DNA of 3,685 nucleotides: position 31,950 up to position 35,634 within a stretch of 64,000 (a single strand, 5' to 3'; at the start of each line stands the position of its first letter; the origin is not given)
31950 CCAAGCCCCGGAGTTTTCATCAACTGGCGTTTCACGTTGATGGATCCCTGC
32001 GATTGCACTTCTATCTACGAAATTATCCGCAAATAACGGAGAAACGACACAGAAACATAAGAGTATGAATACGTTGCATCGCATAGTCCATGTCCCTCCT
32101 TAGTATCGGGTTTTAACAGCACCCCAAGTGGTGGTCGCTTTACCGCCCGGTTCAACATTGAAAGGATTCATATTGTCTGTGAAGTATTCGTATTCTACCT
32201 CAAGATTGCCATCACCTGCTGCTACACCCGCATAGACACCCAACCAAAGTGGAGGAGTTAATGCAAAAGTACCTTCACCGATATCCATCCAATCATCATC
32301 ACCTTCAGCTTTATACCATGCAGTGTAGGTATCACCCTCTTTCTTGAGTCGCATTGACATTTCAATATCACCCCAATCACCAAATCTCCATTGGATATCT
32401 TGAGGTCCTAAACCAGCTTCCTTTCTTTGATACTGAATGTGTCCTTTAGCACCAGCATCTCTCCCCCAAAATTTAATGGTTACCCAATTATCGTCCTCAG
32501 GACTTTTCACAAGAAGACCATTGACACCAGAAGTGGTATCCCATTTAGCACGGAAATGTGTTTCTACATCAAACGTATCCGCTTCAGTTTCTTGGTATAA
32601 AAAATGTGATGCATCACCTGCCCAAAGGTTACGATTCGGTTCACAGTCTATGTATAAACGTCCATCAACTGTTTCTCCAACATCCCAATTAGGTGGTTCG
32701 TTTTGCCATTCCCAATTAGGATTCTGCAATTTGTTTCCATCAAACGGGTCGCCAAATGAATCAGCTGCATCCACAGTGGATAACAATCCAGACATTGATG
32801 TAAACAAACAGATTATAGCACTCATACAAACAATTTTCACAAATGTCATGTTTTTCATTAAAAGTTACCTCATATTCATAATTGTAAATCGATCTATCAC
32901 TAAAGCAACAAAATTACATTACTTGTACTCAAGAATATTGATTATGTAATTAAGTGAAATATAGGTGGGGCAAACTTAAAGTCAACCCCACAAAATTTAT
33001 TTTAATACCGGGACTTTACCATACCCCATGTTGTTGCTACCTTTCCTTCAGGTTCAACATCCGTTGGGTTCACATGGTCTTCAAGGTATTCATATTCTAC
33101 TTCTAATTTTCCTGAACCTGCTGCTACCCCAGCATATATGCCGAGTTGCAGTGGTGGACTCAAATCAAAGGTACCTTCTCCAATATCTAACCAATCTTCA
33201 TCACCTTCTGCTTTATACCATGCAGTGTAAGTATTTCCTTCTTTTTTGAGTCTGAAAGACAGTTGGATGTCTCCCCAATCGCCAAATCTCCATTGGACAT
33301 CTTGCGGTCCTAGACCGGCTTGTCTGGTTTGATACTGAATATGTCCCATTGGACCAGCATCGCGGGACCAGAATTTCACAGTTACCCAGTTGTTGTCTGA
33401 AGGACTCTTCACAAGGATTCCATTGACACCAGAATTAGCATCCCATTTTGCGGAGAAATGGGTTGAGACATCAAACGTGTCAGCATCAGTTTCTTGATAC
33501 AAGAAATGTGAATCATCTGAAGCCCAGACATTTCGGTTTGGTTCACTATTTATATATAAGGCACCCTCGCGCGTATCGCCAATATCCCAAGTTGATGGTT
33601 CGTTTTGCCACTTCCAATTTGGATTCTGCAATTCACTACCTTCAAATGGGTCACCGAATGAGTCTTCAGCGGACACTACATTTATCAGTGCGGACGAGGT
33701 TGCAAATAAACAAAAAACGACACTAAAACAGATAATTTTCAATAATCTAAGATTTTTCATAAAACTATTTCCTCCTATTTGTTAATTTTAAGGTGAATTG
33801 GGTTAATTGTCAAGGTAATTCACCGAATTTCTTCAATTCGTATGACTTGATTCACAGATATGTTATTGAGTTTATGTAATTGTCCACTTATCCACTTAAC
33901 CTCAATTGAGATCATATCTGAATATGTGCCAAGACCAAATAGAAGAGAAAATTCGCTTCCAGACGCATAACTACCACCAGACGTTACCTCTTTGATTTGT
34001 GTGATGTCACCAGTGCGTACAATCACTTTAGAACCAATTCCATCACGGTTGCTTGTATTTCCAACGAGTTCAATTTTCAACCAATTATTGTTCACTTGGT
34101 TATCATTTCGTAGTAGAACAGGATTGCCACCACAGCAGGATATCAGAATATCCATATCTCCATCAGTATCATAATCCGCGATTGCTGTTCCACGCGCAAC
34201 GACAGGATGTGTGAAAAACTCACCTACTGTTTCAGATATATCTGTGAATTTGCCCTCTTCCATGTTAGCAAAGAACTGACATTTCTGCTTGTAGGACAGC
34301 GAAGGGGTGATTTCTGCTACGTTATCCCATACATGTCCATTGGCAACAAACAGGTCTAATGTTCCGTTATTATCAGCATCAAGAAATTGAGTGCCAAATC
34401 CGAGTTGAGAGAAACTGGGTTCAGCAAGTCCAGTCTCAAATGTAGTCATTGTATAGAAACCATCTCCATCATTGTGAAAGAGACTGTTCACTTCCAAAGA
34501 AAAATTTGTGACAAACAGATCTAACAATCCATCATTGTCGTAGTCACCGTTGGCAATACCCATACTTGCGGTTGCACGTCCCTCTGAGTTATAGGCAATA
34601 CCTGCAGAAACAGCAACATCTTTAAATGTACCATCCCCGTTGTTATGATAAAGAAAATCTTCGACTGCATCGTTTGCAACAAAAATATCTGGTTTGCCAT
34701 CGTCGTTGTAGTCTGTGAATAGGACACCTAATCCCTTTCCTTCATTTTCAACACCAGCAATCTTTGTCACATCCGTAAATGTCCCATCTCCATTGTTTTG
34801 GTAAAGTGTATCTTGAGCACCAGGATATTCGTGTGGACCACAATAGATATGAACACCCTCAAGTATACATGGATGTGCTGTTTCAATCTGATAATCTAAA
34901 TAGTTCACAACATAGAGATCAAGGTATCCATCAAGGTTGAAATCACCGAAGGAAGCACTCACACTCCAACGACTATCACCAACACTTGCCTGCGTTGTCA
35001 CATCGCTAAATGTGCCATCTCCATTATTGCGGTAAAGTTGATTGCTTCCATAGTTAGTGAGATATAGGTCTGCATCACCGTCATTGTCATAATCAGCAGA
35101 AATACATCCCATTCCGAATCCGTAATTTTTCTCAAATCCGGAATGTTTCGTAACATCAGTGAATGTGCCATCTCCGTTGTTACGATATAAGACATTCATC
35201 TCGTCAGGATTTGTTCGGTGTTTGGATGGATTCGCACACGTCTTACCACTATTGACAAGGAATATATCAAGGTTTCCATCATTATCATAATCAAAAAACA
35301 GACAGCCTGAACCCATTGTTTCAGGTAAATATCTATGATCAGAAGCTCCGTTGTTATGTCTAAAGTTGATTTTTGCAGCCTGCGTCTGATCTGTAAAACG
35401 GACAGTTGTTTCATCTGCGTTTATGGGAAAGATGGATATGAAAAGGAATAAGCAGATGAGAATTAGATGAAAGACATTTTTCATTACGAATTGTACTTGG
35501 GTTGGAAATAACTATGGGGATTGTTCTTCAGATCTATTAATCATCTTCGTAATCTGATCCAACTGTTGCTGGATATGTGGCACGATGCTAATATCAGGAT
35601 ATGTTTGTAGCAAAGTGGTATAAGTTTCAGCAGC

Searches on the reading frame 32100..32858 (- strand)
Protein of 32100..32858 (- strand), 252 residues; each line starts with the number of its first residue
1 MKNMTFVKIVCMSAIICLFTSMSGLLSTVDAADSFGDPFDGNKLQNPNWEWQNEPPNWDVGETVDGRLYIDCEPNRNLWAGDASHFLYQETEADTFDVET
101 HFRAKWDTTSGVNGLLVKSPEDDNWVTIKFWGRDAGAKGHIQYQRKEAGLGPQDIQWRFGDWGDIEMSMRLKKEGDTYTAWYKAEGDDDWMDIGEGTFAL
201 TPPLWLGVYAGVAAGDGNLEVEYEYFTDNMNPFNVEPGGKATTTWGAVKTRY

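Call 47: search_protein_families(library=pfam, proteins=[window:32100-32858:-], max_evalue=0.00001)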
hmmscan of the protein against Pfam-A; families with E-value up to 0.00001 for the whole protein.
window:32100-32858:- (252 aa): 2 families
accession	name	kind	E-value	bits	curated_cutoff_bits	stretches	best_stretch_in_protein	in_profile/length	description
PF07081.18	DUF1349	-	1e-08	35.5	32.4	1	51-227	1-175/179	Protein of unknown function (DUF1349)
PF17851.8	GH43_C2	-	1.7e-06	28.3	22.7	1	37-217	2-187/203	Beta xylosidase C-terminal Concanavalin A-like domain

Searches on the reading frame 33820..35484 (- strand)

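Call 47: search_protein_families(library=pfam, proteins=[window:33820-35484:-], max_evalue=0.00001)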
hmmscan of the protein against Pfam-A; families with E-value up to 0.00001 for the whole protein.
window:33820-35484:- (554 aa): 3 families
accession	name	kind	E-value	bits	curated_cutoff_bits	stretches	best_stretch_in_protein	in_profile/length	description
PF13517.12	FG-GAP_3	-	4.1e-54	181.5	26.9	5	131-192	1-61/61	FG-GAP-like repeat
PF07593.17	UnbV_ASPIC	-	1.1e-15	57.6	23.4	1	482-548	1-67/68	ASPIC and UnbV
PF01839.29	FG-GAP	-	5.5e-08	33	22.1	0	130-157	8-32/37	FG-GAP repeat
